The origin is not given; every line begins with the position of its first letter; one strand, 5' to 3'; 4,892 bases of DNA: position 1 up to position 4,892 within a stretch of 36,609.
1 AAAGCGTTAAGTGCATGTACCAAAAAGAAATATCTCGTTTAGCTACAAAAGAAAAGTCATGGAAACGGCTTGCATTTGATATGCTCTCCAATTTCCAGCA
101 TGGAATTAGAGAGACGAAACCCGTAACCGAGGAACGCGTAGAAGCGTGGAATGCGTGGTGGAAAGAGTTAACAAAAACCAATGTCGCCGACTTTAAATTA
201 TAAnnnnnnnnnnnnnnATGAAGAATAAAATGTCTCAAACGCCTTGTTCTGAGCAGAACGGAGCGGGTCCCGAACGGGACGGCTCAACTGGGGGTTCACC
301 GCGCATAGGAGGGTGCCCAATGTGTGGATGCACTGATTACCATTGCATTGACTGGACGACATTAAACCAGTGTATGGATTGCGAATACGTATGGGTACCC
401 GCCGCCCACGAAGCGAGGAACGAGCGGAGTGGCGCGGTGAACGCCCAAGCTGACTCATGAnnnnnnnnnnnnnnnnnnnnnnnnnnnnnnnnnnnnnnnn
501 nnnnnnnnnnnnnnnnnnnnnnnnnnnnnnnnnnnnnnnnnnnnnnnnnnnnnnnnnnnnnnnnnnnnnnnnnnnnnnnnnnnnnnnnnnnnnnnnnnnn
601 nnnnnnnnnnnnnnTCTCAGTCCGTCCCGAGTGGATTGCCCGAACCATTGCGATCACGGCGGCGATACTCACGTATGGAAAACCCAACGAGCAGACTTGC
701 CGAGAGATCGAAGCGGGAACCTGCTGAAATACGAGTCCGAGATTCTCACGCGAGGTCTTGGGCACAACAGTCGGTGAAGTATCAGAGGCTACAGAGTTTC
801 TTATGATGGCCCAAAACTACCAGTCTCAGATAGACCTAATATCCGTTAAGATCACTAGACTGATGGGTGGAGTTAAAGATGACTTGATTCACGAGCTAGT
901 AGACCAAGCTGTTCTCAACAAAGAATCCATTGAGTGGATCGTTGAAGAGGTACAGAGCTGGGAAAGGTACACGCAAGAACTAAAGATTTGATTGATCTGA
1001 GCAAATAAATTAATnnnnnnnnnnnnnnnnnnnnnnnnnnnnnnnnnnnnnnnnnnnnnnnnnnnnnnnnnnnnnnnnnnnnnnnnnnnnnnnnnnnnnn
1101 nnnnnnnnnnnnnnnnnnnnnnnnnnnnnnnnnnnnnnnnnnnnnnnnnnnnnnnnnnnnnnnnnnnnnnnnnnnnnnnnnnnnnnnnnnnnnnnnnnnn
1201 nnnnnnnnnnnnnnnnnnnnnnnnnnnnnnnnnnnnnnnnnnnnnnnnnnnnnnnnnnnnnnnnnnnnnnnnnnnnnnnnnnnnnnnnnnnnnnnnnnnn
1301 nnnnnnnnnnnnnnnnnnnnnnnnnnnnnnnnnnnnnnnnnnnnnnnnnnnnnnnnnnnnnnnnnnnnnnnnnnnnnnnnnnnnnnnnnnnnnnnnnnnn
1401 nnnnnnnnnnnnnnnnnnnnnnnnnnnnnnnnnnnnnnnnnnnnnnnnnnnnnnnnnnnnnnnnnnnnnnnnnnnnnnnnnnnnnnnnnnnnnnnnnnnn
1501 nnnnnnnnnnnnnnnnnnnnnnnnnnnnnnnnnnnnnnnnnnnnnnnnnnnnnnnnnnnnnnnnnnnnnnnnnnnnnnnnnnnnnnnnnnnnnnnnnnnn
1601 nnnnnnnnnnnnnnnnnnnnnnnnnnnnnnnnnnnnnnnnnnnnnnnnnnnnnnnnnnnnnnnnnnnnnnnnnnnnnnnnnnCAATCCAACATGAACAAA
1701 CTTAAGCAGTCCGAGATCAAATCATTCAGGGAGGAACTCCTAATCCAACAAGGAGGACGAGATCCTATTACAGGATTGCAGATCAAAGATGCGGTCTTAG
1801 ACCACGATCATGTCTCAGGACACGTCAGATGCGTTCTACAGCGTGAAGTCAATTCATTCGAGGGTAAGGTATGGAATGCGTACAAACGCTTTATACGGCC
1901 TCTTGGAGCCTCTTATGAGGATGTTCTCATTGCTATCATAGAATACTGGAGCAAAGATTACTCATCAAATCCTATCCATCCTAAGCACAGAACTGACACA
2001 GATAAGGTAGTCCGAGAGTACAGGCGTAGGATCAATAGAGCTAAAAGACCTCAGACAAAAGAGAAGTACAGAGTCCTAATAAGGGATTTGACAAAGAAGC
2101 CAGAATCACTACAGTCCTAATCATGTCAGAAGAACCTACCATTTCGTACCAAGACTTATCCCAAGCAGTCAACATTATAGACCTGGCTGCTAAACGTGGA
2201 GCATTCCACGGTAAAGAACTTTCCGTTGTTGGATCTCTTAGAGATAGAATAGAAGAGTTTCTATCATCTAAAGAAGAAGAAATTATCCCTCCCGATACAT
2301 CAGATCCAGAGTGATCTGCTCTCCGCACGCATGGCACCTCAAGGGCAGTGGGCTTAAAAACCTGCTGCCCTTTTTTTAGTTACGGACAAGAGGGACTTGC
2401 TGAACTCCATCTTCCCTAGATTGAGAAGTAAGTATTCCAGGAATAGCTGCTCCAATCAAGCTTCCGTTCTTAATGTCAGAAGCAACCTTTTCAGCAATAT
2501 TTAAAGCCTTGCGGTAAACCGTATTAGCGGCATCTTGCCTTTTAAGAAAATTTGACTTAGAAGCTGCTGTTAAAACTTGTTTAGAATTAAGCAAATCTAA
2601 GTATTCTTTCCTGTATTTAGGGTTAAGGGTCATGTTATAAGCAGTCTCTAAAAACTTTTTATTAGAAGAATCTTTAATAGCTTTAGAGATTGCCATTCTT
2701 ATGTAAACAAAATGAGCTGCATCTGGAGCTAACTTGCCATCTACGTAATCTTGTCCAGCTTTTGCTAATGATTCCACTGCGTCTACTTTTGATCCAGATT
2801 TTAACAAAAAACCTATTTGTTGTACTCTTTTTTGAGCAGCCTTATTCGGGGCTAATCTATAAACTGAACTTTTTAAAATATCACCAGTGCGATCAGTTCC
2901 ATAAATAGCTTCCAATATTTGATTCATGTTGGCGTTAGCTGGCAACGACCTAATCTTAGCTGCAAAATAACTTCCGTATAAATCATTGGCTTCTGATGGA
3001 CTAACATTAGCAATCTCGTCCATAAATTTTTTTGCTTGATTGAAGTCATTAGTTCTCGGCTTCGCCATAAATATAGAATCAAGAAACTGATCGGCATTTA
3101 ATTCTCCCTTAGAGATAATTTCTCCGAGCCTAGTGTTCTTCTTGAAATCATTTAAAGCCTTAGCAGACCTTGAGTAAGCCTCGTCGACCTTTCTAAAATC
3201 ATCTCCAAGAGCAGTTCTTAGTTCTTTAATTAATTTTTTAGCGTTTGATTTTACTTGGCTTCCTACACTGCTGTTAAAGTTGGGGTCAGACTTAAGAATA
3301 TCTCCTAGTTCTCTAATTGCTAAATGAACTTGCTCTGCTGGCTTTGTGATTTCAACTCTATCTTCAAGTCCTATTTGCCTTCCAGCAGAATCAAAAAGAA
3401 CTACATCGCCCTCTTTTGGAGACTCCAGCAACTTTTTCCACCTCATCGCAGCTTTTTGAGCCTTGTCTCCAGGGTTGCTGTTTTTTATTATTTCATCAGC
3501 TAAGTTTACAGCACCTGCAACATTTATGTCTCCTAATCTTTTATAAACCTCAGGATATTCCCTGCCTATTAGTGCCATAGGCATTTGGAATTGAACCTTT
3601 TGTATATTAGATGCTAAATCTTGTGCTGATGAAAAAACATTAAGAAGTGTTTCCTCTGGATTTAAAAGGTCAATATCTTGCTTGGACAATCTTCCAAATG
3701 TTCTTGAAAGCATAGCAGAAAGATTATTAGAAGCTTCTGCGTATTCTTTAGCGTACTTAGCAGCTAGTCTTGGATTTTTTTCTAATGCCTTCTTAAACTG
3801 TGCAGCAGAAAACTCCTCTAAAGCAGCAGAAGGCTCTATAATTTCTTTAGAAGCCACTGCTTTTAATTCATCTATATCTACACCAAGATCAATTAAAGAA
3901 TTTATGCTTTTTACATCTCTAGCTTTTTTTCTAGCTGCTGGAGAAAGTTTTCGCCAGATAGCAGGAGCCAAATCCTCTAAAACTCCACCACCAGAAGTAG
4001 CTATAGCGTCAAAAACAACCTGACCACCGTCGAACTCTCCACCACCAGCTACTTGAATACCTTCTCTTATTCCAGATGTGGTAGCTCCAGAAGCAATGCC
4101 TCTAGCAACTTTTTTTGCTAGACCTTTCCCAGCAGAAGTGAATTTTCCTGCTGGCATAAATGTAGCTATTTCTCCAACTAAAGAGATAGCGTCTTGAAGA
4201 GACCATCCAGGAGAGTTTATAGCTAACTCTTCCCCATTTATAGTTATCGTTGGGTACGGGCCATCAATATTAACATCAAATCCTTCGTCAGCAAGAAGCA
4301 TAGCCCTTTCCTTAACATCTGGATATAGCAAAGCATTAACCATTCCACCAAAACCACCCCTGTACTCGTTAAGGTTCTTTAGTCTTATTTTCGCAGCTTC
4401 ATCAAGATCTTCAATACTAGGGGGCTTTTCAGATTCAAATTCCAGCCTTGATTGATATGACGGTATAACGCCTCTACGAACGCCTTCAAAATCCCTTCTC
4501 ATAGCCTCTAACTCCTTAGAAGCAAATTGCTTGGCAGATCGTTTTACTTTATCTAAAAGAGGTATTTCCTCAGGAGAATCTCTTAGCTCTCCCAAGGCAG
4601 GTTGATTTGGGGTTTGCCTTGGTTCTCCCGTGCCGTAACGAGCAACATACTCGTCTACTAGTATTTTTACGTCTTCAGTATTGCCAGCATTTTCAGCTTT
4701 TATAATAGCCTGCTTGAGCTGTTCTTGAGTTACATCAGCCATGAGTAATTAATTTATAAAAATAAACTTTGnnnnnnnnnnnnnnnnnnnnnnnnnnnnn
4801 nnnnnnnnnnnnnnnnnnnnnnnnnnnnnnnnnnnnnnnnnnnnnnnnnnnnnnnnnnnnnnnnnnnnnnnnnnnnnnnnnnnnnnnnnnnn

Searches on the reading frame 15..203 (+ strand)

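Call 37: search_protein_families(library=phrogs, proteins=[window:15-203:+], max_evalue=0.01)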
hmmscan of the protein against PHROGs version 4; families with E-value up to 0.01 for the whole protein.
window:15-203:+ (62 aa): 1 family
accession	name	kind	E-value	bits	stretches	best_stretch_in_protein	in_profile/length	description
phrog_30267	-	unknown function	0.0067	17.3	0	13-47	6-38/55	-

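Call 57: search_protein_families(library=pfam, proteins=[window:15-203:+], max_evalue=0.1)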
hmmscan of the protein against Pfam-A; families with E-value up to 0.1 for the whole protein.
window:15-203:+ (62 aa): 0 families

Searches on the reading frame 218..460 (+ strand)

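Call 38: search_protein_families(library=phrogs, proteins=[window:218-460:+], max_evalue=0.01)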
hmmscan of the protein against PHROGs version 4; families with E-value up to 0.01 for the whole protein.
window:218-460:+ (80 aa): 0 families

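Call 57: search_protein_families(library=pfam, proteins=[window:218-460:+], max_evalue=0.1)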
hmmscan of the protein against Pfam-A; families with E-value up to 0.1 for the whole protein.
window:218-460:+ (80 aa): 1 family
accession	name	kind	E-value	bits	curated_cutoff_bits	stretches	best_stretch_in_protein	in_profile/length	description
PF14354.12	Lar_restr_allev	-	0.0088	16.7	28.6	1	33-75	6-52/58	Restriction alleviation protein Lar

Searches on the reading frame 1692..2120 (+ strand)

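Call 38: search_protein_families(library=phrogs, proteins=[window:1692-2120:+], max_evalue=0.01)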
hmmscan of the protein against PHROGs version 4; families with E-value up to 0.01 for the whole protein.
window:1692-2120:+ (142 aa): 3 families
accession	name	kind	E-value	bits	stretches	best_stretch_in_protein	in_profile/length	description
phrog_423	-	DNA, RNA and nucleotide metabolism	1.1e-30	107.7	1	1-129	3-138/159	endonuclease VII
phrog_11865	-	DNA, RNA and nucleotide metabolism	1.8e-12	48.6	1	35-119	1-89/95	endonuclease VII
phrog_2633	-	DNA, RNA and nucleotide metabolism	0.0035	18.5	0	15-61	76-123/142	endonuclease VII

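Call 61: search_protein_families(library=pfam, proteins=[window:1692-2120:+], max_evalue=0.1)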
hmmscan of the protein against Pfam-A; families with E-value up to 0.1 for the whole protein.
window:1692-2120:+ (142 aa): 1 family
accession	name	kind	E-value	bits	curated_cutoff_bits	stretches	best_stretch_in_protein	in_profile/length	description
PF02945.21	Endonuclease_7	-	6.7e-06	26.4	23.6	1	20-67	22-73/82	Recombination endonuclease VII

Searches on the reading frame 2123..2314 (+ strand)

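Call 38: search_protein_families(library=phrogs, proteins=[window:2123-2314:+], max_evalue=0.01)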
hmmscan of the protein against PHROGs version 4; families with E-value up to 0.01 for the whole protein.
window:2123-2314:+ (63 aa): 1 family
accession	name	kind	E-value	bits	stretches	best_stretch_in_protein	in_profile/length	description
phrog_13789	-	unknown function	1.3e-09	38.7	1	3-48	11-56/77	-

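Call 61: search_protein_families(library=pfam, proteins=[window:2123-2314:+], max_evalue=0.1)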
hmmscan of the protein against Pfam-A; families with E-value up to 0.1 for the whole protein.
window:2123-2314:+ (63 aa): 0 families

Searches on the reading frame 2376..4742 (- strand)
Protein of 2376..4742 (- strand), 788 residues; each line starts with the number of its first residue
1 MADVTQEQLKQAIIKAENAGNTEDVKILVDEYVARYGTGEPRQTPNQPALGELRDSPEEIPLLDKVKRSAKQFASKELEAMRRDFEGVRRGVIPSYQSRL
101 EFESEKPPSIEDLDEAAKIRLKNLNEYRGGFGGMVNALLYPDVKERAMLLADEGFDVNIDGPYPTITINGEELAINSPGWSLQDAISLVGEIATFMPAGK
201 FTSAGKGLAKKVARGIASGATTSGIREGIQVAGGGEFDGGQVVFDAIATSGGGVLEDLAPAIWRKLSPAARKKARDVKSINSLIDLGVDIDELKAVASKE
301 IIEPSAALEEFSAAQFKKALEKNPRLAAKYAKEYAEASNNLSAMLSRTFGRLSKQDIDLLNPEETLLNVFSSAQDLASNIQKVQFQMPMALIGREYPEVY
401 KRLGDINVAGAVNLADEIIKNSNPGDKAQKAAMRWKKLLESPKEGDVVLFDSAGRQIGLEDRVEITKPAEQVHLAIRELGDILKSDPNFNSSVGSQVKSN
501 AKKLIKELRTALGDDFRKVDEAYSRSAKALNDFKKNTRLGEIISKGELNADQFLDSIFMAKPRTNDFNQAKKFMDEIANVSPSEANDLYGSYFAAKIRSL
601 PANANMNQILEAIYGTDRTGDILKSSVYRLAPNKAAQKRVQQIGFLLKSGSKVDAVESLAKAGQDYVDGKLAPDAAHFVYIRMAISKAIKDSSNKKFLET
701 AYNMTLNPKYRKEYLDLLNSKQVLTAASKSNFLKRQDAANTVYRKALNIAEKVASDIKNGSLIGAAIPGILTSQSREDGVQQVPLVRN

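Call 38: search_protein_families(library=phrogs, proteins=[window:2376-4742:-], max_evalue=0.01)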
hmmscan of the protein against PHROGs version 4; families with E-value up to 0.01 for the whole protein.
window:2376-4742:- (788 aa): 1 family
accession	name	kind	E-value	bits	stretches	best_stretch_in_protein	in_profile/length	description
phrog_29864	-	other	0.0021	18.3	1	160-264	156-250/399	transglycosylase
